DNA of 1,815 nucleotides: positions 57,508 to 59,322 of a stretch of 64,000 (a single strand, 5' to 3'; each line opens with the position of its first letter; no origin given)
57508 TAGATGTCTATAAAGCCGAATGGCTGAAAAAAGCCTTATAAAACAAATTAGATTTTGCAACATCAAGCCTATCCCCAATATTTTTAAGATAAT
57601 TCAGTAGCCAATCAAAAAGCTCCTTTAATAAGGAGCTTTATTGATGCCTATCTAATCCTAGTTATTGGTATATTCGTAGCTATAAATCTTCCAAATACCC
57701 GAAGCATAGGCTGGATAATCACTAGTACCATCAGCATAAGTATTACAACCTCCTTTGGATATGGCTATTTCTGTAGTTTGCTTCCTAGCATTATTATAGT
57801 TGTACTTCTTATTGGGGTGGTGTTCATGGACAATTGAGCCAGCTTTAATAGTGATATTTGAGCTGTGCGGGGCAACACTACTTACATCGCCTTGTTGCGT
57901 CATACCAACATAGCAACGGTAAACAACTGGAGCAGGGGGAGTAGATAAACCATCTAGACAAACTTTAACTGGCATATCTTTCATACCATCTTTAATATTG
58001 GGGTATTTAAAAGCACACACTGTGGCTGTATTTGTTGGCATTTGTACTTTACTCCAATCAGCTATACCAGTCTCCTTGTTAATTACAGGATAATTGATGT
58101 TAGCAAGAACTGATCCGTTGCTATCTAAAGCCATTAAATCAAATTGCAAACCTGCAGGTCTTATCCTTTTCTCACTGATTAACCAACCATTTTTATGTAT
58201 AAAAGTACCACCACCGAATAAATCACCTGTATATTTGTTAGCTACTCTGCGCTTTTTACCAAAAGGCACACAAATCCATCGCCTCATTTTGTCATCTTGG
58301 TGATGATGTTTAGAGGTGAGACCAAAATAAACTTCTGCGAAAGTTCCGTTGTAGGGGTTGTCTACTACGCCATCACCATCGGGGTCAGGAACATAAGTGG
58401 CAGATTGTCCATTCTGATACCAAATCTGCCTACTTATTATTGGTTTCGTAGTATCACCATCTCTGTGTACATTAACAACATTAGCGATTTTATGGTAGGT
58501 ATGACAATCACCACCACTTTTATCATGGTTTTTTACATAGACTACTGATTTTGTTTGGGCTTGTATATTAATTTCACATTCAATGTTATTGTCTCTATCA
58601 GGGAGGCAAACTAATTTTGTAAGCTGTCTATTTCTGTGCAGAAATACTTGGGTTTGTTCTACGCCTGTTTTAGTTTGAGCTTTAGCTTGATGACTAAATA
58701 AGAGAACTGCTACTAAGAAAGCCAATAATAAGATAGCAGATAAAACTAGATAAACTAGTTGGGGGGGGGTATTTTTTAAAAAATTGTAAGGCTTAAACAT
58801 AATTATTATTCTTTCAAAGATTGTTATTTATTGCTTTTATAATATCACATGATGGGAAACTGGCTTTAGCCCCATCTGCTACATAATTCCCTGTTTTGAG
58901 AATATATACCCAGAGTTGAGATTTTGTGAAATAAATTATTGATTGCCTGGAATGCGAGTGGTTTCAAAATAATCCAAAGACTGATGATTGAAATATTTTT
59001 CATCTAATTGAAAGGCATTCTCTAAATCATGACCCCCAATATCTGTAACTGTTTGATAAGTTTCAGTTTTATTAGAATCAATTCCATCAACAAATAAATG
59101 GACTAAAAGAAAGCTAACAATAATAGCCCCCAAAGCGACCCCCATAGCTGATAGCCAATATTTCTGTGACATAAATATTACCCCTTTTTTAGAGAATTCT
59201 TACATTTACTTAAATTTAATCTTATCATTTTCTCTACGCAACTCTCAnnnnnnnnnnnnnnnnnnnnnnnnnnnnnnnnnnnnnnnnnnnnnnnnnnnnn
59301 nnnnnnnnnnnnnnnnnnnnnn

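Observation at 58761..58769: C9 homopolymer at codons 10-13 of an unknown gene within the pilus machinery operon: candidate slipped-strand phase-variation switch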

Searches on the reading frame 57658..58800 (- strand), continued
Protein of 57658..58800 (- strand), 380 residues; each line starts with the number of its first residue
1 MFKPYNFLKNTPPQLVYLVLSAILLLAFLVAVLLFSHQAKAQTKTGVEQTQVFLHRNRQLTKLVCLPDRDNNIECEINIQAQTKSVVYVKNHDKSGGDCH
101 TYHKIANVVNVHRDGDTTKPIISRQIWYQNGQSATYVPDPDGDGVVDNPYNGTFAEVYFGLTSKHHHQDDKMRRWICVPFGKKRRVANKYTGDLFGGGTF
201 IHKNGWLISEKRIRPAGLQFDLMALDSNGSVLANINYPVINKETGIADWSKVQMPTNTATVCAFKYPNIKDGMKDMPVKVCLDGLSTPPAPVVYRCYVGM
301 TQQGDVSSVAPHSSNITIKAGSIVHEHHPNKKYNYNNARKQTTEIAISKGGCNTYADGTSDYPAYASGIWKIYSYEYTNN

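Call 71: find_homologous_proteins(query=A2, max_evalue=0.001)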
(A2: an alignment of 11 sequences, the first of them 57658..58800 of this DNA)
Query A2 (11 sequences) (380 aa, profile of the alignment): 6 proteins with E <= 0.001 among 8000 candidates.
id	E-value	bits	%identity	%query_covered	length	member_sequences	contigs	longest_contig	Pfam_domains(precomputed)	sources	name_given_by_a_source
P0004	1.7e-161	555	42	96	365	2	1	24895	-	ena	-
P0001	3.2e-158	545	97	100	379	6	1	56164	-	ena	-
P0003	7.8e-155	533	53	96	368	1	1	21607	-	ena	-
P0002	3.3e-150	518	54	96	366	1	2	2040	-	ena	-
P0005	2.7e-140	486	39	95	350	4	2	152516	-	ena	-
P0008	8.3e-51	191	29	23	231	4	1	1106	-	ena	-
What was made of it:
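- Tried and rejected: A second word-index search with an 11-sequence alignment added nothing (call 71).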

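Call 77: predict_structure(alignment_id=A2)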
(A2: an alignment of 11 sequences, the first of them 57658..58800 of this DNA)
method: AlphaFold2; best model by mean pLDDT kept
length: 380 residues; sequences in the alignment: 11
mean_pLDDT: 65.6   pTM: 0.42
mean pLDDT of the five models: 65.6, 63.0, 58.6, 57.7, 53.7
residues with pLDDT >= 90: 1; 70-90: 192; 50-70: 107; < 50: 80
segments of 3 or more residues with pLDDT < 50: 1-3, 39-43, 100-150, 162-168, 288-291, 357-365
pLDDT, mean of each block of 10 residues (from residue 1): 50 71 84 61 57 75 74 78 75 59 37 30 33 43 44 62 49 67 73 56 69 64 87 85 74 83 80 76 62 75 66 76 78 77 77 56 53 80
secondary structure, 60 per line:
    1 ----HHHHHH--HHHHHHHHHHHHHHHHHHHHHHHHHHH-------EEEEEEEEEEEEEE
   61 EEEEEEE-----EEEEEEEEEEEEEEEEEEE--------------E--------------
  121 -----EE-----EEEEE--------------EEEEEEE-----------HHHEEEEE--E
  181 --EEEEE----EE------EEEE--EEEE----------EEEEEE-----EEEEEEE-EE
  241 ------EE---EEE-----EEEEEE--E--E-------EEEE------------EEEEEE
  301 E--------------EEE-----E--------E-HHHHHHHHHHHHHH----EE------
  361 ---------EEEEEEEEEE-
elements in order: H5-10 H13-39 E47-67 E73-91 E133-137 E152-158 E173-177 E183-187 E200-203 E206-209 E220-225 E231-237 E252-254 E260-265 E279-282 E295-301 E316-318 H335-348 E370-379
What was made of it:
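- The AF2 model is of only moderate confidence (pLDDT 65.6, call 77).
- Tried and rejected: The second, from 11 sequences, reached pLDDT 65.6 (call 77).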

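Call 81: fold_search(model_id=the predicted structure, library=pdb)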
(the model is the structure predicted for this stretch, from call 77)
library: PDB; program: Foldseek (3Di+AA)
matches with E <= 10: 257; with E <= 0.001: 0
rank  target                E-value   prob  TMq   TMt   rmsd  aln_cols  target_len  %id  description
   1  7b5i_AB               2.8e-02  0.08  0.10  0.09  32.1       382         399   10  Cryo-EM structure of the contractile injection system cap complex from Anabaena PCC7120 (released 2022-02-23)
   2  9fct_A                9.4e-02  0.13  0.13  0.19  21.7       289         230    8  BtuJ1 - Bacteroides thetaiotaomicron B12 scavenging protein (released 2024-10-16)
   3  9qpm                  1.9e-01  0.08  0.12  0.17  21.9       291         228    8  BtuJ1 (BT_1491) bound to cyanocobalamin (released 2026-03-25)
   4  9fct_B                2.1e-01  0.08  0.13  0.19  23.1       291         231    9  BtuJ1 - Bacteroides thetaiotaomicron B12 scavenging protein (released 2024-10-16)
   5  5ly6                  2.5e-01  0.02  0.07  0.06  33.5       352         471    7  CryoEM structure of the membrane pore complex of Pneumolysin at 4.5A (released 2017-04-05)
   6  4jqr                  3.3e-01  0.06  0.12  0.17  20.9       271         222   11  Crystal structure of a DUF4465 family protein (BACCAC_02373) from Bacteroides caccae ATCC 43185 at 2.05 A resolution (released 2013-04-10)
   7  9i2l_B                4.6e-01  0.12  0.13  0.17  21.1       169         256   14  BtuJ2 - DUF4465 domain containing protein (released 2025-03-05)
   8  9i2l_A                4.9e-01  0.07  0.13  0.17  23.2       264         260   14  BtuJ2 - DUF4465 domain containing protein (released 2025-03-05)
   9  5z1b_A                8.0e-01  0.44  0.11  0.07   6.5        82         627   16  Structure of Bifidobacterium dentium beta-glucuronidase complexed with coumarin-3-O-glucuronide (released 2018-12-12)
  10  7l30_A                8.0e-01  0.02  0.10  0.09  36.9       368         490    9  Binjari virus (BinJV) (released 2021-03-10)
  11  9p0x_T                8.5e-01  0.04  0.13  0.21  20.4       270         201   11  Nanodisc-embedded human TF/FVIIa/XK1 in complex with 10H10 Fab (nanodisc-subtracted) (released 2025-08-27)
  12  8to6_J                9.5e-01  0.02  0.09  0.04  23.6       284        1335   10  Escherichia coli RNA polymerase unwinding intermediate (I1d) at the lambda PR promoter (released 2024-07-03)
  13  6rpt_C                1.0e+00  0.12  0.09  0.22   6.8        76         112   16  Structure of tick complement inhibitor CirpT1 complexed with macroglobubulin domain 4 of human complement C5 (released 2020-01-08)
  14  9jsh_E                1.1e+00  0.01  0.08  0.07  25.9       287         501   10  Clostridium perfringens iota toxin pore Ib in prepore III state (released 2025-05-14)
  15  5z1b_C                1.3e+00  0.41  0.10  0.06   4.9        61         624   20  Structure of Bifidobacterium dentium beta-glucuronidase complexed with coumarin-3-O-glucuronide (released 2018-12-12)
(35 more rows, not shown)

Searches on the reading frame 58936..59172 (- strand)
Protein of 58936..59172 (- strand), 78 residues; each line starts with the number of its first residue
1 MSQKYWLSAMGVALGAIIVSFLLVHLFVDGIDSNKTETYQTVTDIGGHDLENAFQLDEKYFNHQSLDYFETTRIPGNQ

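Call 9: search_protein_families(library=pfam, proteins=[window:58936-59172:-], max_evalue=0.1)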
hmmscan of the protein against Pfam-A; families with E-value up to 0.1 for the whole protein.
window:58936-59172:- (78 aa): 0 families

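Call 48: search_protein_families(library=ncbifam, proteins=[window:58936-59172:-], max_evalue=0.1)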
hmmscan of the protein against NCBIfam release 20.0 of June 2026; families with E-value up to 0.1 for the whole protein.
window:58936-59172:- (78 aa): 1 family
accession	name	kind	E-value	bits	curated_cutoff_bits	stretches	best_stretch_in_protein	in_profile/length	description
TIGR01624.1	LRP1_Cterm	paralog_domain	0.029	14.3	36.4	1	28-48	17-39/50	LRP1 C-terminal domain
